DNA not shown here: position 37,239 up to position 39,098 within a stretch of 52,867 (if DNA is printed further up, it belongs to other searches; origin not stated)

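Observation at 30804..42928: Four tandem, co-oriented giant MscS-family (MscK/MscM-class) channel paralogs: a candidate multi-channel module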

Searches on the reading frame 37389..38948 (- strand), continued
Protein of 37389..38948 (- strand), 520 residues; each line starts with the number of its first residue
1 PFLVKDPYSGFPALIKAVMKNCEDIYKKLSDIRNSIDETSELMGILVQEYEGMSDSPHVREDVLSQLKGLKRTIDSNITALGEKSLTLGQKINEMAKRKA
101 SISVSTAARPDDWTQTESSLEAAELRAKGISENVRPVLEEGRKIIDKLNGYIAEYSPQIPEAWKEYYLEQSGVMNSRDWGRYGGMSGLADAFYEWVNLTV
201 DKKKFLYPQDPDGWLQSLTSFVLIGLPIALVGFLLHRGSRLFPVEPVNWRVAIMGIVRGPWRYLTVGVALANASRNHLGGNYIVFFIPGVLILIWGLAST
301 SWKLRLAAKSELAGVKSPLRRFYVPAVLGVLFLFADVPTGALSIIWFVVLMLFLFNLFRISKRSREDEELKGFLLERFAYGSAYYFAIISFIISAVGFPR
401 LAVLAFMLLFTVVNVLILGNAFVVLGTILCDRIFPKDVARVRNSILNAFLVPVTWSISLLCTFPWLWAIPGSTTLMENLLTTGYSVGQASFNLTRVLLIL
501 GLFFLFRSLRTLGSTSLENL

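Call 68: find_encoding_contigs(protein=P0060, flank=8000, max_places=2)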
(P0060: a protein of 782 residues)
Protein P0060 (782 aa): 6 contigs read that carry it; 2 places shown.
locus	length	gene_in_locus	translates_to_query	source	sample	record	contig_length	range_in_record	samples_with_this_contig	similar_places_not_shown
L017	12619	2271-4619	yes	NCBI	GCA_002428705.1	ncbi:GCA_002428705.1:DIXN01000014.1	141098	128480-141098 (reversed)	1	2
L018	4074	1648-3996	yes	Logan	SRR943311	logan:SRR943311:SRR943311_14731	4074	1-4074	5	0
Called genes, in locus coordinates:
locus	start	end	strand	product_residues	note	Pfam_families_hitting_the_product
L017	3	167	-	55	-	?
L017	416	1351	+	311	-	PF00291:PALP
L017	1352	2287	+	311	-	PF25087:GMPPB_C (faint), PF00132:Hexapep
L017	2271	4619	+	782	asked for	PF00924:MS_channel_2nd, PF21082:MS_channel_3rd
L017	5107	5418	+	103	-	PF02627:CMD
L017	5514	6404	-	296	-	PF01479:S4 (weak), PF00849:PseudoU_synth_2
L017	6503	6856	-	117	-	-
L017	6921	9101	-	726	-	PF00989:PAS (weak), PF08448:PAS_4 (faint), PF13188:PAS_8 (weak), PF13426:PAS_9 (faint), PF01590:GAF, PF00990:GGDEF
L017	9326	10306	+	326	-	PF02423:OCD_Mu_crystall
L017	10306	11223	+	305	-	PF00892:EamA, PF03151:TPT (faint), PF00892:EamA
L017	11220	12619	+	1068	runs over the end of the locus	PF00580:UvrD-helicase, PF13245:AAA_19 (faint), PF00580:UvrD-helicase, PF13361:UvrD_C, PF13538:UvrD_C_2 (faint), PF12705:PDDEXK_1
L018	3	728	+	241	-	?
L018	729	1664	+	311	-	PF25087:GMPPB_C (faint), PF00132:Hexapep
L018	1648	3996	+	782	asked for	PF00924:MS_channel_2nd, PF21082:MS_channel_3rd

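Call 69: find_encoding_contigs(protein=P0045, flank=8000, max_places=2)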
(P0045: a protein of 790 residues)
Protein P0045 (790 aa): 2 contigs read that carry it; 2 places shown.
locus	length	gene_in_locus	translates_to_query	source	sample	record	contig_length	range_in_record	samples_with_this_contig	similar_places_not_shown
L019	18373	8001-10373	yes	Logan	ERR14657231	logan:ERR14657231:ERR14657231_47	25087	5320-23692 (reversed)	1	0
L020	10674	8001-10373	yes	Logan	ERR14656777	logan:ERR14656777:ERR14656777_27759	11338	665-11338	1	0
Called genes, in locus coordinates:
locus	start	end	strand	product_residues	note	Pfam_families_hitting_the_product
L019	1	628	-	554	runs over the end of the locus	PF05378:Hydant_A_N, PF01968:Hydantoinase_A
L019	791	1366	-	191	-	-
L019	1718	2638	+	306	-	PF01063:Aminotran_4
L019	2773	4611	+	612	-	PF05496:RuvB_N (faint), PF13177:DNA_pol3_delta2, PF13401:AAA_22, PF00004:AAA, PF07728:AAA_5 (faint), PF22608:DNAX_ATPase_lid, PF12169:DNA_pol3_gamma3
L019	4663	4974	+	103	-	PF02575:YbaB_DNA_bd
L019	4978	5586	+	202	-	PF21176:RecR_HhH, PF02132:RecR_ZnF (weak), PF13662:Toprim_4 (weak), PF21175:RecR_C (weak)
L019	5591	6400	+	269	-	PF02535:Zip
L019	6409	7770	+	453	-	PF00209:SNF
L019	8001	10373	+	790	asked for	PF21088:MS_channel_1st, PF00924:MS_channel_2nd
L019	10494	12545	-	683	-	PF02743:dCache_1, PF08269:dCache_2 (weak), PF17201:Cache_3-Cache_2, PF00015:MCPsignal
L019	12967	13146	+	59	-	-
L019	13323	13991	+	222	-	-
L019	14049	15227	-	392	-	PF07690:MFS_1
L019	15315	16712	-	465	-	PF00324:AA_permease, PF13520:AA_permease_2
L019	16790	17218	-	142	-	PF01042:Ribonuc_L-PSP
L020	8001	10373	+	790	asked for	PF21088:MS_channel_1st, PF00924:MS_channel_2nd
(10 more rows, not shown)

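Call 70: find_encoding_contigs(protein=P0116, flank=8000, max_places=2)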
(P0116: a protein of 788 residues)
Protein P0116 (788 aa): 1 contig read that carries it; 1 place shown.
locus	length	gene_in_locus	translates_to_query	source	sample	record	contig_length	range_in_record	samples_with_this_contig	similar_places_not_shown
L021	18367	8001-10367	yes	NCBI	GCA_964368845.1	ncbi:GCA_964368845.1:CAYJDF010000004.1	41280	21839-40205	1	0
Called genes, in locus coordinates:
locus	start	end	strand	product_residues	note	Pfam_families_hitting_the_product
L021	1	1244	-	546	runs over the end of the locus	PF13185:GAF_2, PF01590:GAF, PF13492:GAF_3 (weak), PF00158:Sigma54_activat, PF14532:Sigma54_activ_2, PF07728:AAA_5, PF25601:AAA_lid_14, PF02954:HTH_8 (weak), +1 more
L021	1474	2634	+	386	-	PF04015:DUF362, PF25160:LdpA_Fe-S-bd (faint), PF00037:Fer4 (faint), PF12797:Fer4_2 (faint), PF12837:Fer4_6 (faint), PF14697:Fer4_21, PF12838:Fer4_7, PF13187:Fer4_9 (weak), +1 more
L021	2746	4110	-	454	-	PF00209:SNF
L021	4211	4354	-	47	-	-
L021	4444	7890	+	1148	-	PF00990:GGDEF, PF00563:EAL, PF00990:GGDEF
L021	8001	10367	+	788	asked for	PF00924:MS_channel_2nd, PF21082:MS_channel_3rd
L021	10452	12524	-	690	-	PF02743:dCache_1, PF00015:MCPsignal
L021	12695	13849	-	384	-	PF00465:Fe-ADH, PF13685:Fe-ADH_2, PF25137:ADH_Fe_C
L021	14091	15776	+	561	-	PF06826:Asp-Al_Ex, PF02080:TrkA_C (faint), PF06826:Asp-Al_Ex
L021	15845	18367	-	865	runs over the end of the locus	PF02861:Clp_N, PF13191:AAA_16 (weak), PF00004:AAA, PF17871:AAA_lid_9, PF00004:AAA, PF07724:AAA_2, PF07728:AAA_5, PF10431:ClpB_D2-small, +6 more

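Call 82: search_dna_similar(query=window:37389-38948:-, collection=plasmids, mode=protein, max_evalue=0.001, max_rows=10)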
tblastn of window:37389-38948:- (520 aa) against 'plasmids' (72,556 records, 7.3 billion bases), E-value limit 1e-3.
No match.

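Call 87: predict_structure(alignment_id=A5)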
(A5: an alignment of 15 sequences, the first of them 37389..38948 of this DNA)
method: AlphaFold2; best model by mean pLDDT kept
length: 520 residues; sequences in the alignment: 15
mean_pLDDT: 84.3   pTM: 0.75
mean pLDDT of the five models: 84.3, 82.7, 82.3, 81.3, 79.1
residues with pLDDT >= 90: 213; 70-90: 248; 50-70: 49; < 50: 10
segments of 3 or more residues with pLDDT < 50: 1-3, 178-183
pLDDT, mean of each block of 10 residues (from residue 1): 65 90 93 92 90 80 91 93 92 88 79 86 90 92 95 92 88 56 57 74 76 91 94 89 70 89 94 86 90 92 91 86 91 87 91 89 62 81 90 90 91 91 90 85 86 87 81 82 58 69 77 72
secondary structure, 60 per line:
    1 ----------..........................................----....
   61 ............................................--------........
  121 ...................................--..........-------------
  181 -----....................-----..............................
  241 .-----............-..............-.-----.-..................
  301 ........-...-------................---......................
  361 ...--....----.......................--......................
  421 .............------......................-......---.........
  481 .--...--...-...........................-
elements in order: H11-52 H57-104 H113-155 H158-167 H186-205 H211-241 H247-258 H260-273 H283-308 H320-335 H339-363 H366-369 H374-396 H399-433 H440-461 H463-468 H472-481 E484-486 E489-491 H493-519

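Call 89: fold_search(model_id=the predicted structure, library=pdb)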
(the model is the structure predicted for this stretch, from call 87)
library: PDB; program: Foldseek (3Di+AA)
matches with E <= 10: 135; with E <= 0.001: 1
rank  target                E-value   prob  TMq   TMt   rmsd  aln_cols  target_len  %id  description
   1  7uw5_A                5.3e-04  1.00  0.33  0.26  12.7       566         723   12  EcMscK G924S mutant in a closed conformation (released 2022-11-23)
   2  7ux1_A                1.8e-03  1.00  0.32  0.26  16.1       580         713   12  EcMscK in an Open Conformation (released 2022-11-23)
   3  9itg_B                4.7e-02  0.47  0.17  0.15  27.5       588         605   12  Cryo-EM structure of human XPR1-E622A/F623A mutant in complex with InsP6 in inward-facing state in the presence of 10  (released 2025-04-02)
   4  8yfu_B                6.5e-02  0.44  0.18  0.16  30.1       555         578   13  Cryo EM structure of human phosphate channel XPR1 at intermediate state (released 2024-10-09)
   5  9itg_A                6.8e-02  0.41  0.17  0.15  27.4       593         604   11  Cryo-EM structure of human XPR1-E622A/F623A mutant in complex with InsP6 in inward-facing state in the presence of 10  (released 2025-04-02)
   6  9ckz_A                2.1e-01  0.21  0.15  0.14  25.4       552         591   10  Cryo-EM structure of human XPR1 in apo state (released 2025-06-18)
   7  9jxl                  2.4e-01  0.14  0.13  0.12  26.8       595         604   10  Cryo-EM structure of human XPR1 in an open state at the intracellular gate and a closed state at the extracellular gate, (released 2025-08-27)
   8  9jxm                  2.8e-01  0.20  0.16  0.15  26.7       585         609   11  Cryo-EM structure of one subunit of the human XPR1 homodimer with both the intracellular and extracellular gates in an o (released 2025-08-27)
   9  9dvm_B                3.4e-01  0.15  0.15  0.14  25.6       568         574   10  Structure of the phosphate exporter XPR1/SLC53A1, InsP8-bound, intracellular gate open/intracellular gate closed state (released 2025-04-02)
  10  9ckz_B                3.8e-01  0.21  0.18  0.18  26.7       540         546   10  Cryo-EM structure of human XPR1 in apo state (released 2025-06-18)
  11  7uw9_a                4.3e-01  0.06  0.10  0.08  31.7       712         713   11  Citrus V-ATPase State 1, H in contact with subunit a (released 2022-07-06)
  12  9jxj                  4.5e-01  0.11  0.13  0.12  26.7       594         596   10  Cryo-EM structure of human XPR1 in a closed state at both the extracellular and intracellular gates, obtained through lo (released 2025-08-27)
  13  6qhd_B                7.0e-01  0.47  0.10  0.09  21.4       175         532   13  Lysine acetylated and tyrosine phosphorylated STAT3 in a complex with DNA (released 2019-06-19)
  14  8ga6                  7.6e-01  0.16  0.15  0.17  25.8       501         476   11  Geometrically programmable nanomaterial construction using regularized protein building blocks (released 2024-03-13)
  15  5aqi_B                7.9e-01  0.97  0.15  0.53   6.5       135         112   14  Fragment-based screening of HSP70 sheds light on the functional role of ATP-binding site residues (released 2016-10-05)
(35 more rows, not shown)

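Call 96: search_protein_families(library=pfam, proteins=[window:37389-38948:-], max_evalue=10)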
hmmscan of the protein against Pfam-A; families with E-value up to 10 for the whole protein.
window:37389-38948:- (520 aa): 5 families
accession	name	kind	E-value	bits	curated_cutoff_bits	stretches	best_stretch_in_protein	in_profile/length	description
PF06160.17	EzrA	-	0.052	12.3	39.6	1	16-149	302-434/557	Septation ring formation regulator, EzrA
PF03540.19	TAF10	-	0.13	12.8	28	1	147-174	3-30/102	Transcription initiation factor TFIID 23-30kDa subunit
PF02181.28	FH2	-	0.24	10.9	34.8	1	27-145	231-345/372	Formin Homology 2 Domain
PF23067.1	MG280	-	0.26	11.2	27.4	1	15-93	79-157/259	Uncharacterised protein MG280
PF17719.6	DUF5564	-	0.29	11.8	30.6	1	68-111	52-95/98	Family of unknown function (DUF5564)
